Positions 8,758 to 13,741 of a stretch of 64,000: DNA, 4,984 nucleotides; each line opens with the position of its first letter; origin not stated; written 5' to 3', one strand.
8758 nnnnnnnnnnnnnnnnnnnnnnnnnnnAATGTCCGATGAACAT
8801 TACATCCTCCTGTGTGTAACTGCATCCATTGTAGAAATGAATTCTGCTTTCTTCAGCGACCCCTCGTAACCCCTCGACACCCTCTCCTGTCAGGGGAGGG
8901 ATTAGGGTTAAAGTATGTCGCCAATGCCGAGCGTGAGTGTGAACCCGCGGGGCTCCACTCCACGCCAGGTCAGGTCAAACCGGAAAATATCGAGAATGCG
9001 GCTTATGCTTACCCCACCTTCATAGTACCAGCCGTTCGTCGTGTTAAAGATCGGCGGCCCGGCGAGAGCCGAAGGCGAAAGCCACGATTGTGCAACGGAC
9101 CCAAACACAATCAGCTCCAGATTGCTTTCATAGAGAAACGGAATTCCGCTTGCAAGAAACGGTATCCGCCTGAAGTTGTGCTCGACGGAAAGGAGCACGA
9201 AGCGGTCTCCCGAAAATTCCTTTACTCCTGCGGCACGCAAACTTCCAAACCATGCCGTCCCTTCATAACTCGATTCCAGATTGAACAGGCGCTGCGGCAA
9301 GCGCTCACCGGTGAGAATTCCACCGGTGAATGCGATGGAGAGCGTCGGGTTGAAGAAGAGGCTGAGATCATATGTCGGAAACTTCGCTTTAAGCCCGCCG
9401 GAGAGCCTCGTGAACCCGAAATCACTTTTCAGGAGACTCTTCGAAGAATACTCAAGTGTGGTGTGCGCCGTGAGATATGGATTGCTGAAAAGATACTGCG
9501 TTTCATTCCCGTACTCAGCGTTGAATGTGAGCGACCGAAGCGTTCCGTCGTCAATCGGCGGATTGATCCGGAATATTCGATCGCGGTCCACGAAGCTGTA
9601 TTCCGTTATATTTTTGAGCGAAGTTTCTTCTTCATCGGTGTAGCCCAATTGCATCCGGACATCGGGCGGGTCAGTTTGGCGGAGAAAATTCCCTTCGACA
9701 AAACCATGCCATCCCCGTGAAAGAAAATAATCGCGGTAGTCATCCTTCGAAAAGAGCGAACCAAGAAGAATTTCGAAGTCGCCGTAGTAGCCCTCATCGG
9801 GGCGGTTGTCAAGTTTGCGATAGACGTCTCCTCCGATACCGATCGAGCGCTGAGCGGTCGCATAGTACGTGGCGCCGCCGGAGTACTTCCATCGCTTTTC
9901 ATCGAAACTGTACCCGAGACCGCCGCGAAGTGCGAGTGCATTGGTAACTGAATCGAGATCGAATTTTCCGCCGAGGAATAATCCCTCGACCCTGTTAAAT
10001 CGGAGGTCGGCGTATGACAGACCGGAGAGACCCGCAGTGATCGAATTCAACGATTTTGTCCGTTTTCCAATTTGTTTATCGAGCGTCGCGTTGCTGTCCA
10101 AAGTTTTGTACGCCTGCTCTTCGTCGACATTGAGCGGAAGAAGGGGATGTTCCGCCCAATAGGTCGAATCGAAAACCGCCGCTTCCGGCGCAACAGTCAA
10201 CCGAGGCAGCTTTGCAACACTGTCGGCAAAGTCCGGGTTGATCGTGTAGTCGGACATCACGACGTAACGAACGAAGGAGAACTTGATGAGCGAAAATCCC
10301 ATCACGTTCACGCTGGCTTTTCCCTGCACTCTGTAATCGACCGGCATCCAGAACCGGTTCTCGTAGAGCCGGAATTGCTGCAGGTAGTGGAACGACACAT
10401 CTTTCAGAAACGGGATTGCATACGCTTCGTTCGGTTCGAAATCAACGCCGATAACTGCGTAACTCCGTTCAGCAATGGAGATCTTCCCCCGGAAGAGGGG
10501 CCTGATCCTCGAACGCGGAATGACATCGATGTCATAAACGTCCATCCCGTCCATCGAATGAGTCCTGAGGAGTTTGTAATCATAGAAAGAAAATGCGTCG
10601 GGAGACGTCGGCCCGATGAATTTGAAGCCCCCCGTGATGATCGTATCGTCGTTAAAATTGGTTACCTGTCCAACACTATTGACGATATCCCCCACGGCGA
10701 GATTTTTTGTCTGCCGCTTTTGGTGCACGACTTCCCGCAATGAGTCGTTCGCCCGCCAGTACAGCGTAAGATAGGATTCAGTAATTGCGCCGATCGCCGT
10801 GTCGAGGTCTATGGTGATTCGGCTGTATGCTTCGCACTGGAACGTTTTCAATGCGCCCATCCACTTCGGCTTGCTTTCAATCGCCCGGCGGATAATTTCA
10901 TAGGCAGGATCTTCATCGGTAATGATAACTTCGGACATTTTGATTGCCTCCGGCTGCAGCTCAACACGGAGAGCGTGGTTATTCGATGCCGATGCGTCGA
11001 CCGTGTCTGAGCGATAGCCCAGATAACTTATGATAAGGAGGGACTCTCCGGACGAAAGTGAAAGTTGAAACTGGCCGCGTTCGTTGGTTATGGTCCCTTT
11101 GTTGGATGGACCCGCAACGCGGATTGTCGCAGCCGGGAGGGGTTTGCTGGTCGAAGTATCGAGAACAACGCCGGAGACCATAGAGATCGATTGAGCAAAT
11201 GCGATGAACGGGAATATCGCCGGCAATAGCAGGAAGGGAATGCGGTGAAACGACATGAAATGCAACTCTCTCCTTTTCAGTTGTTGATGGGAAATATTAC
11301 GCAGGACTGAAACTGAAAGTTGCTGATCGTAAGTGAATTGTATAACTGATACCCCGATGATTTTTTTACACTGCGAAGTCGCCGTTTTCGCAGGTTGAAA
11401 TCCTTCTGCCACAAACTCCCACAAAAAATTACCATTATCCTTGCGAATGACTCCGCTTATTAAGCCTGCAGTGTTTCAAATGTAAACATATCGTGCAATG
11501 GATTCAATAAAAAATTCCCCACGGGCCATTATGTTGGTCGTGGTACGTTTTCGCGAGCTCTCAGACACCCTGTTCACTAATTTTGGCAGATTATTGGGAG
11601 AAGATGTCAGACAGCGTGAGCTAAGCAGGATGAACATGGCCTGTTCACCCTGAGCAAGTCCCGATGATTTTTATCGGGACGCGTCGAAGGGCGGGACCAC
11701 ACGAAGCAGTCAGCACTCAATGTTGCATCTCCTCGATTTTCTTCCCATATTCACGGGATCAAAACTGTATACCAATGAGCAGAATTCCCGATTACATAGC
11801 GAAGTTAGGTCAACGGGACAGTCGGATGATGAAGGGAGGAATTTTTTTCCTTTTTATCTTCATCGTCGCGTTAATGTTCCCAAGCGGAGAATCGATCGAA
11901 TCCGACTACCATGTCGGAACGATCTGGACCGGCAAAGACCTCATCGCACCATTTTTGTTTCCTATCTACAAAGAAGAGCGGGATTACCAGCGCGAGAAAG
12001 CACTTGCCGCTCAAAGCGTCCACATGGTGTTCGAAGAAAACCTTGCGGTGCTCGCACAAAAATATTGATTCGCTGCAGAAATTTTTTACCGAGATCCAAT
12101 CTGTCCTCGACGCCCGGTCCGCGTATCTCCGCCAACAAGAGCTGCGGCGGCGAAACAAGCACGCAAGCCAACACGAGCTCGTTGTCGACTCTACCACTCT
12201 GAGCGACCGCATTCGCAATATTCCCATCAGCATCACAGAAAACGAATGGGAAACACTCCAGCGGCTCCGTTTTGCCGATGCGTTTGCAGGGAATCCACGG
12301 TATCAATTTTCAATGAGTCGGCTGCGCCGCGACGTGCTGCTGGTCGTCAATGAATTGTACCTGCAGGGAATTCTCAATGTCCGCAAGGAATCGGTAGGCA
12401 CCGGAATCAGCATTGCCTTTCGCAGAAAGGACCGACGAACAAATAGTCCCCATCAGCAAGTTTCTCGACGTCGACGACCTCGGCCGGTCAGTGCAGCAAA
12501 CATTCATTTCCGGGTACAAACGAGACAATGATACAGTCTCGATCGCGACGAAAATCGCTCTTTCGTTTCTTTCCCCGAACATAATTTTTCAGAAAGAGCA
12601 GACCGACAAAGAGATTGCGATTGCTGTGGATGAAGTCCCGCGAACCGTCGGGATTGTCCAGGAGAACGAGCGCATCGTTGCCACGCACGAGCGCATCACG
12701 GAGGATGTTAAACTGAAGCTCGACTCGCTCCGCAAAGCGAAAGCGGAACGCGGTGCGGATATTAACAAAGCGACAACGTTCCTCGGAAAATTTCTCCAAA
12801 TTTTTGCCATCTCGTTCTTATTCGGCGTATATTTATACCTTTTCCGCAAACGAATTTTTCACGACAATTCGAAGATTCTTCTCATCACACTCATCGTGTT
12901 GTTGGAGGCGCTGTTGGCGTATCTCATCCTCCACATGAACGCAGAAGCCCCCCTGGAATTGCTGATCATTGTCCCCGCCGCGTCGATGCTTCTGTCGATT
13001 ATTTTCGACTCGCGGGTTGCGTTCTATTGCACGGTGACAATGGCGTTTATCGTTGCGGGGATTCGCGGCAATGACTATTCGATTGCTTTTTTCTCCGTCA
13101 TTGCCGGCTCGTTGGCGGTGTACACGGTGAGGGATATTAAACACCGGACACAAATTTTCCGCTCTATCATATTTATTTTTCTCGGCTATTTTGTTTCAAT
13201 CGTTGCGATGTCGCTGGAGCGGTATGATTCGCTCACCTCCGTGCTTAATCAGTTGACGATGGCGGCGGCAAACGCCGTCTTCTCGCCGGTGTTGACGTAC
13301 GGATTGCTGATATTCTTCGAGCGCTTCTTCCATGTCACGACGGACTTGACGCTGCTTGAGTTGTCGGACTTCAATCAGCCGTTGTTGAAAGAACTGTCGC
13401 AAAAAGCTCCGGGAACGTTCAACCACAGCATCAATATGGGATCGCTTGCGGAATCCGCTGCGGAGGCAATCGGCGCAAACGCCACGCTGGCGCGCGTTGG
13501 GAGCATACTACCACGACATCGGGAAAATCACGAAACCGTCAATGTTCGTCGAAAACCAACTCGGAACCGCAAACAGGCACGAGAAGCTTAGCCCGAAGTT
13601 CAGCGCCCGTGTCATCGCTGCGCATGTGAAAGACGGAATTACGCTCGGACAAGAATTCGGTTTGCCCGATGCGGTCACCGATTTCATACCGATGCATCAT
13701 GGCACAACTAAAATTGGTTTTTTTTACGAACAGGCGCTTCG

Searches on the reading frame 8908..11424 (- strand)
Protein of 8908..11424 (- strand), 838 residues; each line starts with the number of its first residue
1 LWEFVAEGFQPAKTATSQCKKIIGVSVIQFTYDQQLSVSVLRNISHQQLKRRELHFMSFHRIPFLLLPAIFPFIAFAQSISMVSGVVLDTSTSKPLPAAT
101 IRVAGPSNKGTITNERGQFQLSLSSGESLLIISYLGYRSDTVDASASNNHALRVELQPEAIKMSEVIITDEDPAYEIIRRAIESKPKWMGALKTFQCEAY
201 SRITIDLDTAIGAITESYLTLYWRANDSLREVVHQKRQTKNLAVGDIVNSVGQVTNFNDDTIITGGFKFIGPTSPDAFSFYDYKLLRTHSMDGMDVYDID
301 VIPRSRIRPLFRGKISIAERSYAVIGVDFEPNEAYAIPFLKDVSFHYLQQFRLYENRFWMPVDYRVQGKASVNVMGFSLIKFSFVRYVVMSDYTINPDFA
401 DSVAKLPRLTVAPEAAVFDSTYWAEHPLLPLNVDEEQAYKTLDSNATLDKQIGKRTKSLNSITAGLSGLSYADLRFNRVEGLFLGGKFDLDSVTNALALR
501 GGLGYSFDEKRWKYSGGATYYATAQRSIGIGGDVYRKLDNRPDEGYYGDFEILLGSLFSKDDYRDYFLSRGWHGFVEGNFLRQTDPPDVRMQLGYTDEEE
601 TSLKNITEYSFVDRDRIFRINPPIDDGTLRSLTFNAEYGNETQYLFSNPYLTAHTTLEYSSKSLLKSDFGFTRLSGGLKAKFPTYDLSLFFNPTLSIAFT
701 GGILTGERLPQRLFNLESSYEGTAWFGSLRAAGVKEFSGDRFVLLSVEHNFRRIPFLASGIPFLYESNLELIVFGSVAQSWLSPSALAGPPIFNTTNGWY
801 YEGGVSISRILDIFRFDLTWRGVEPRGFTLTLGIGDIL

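Call 55: search_protein_families(library=pfam, proteins=[window:8908-11424:-], max_evalue=0.00001)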
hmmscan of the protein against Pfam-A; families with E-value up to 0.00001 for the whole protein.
window:8908-11424:- (838 aa): 3 families
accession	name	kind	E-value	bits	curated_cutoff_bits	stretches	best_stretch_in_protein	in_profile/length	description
PF18939.6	DUF5686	-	1.8e-46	159.3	39.2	1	177-634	1-493/669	Family of unknown function (DUF5686)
PF13715.12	CarbopepD_reg_2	-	4.3e-18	65.6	32.2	1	83-168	1-88/88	CarboxypepD_reg-like domain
PF13620.12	CarboxypepD_reg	-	1.1e-10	42.2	32.3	1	83-155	2-80/82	Carboxypeptidase regulatory-like domain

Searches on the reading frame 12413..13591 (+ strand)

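Call 55: search_protein_families(library=pfam, proteins=[window:12413-13591:+], max_evalue=0.00001)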
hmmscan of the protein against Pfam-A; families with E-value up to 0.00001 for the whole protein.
window:12413-13591:+ (392 aa): 2 families
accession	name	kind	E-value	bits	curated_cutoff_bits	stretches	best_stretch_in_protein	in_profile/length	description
PF07698.17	7TM-7TMR_HD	-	3.8e-32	112.2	29.4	1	121-310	2-190/190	7TM receptor with intracellular HD hydrolase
PF07697.16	7TMR-HDED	-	1.4e-13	51.8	27.6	1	37-107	151-221/224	7TM-HD extracellular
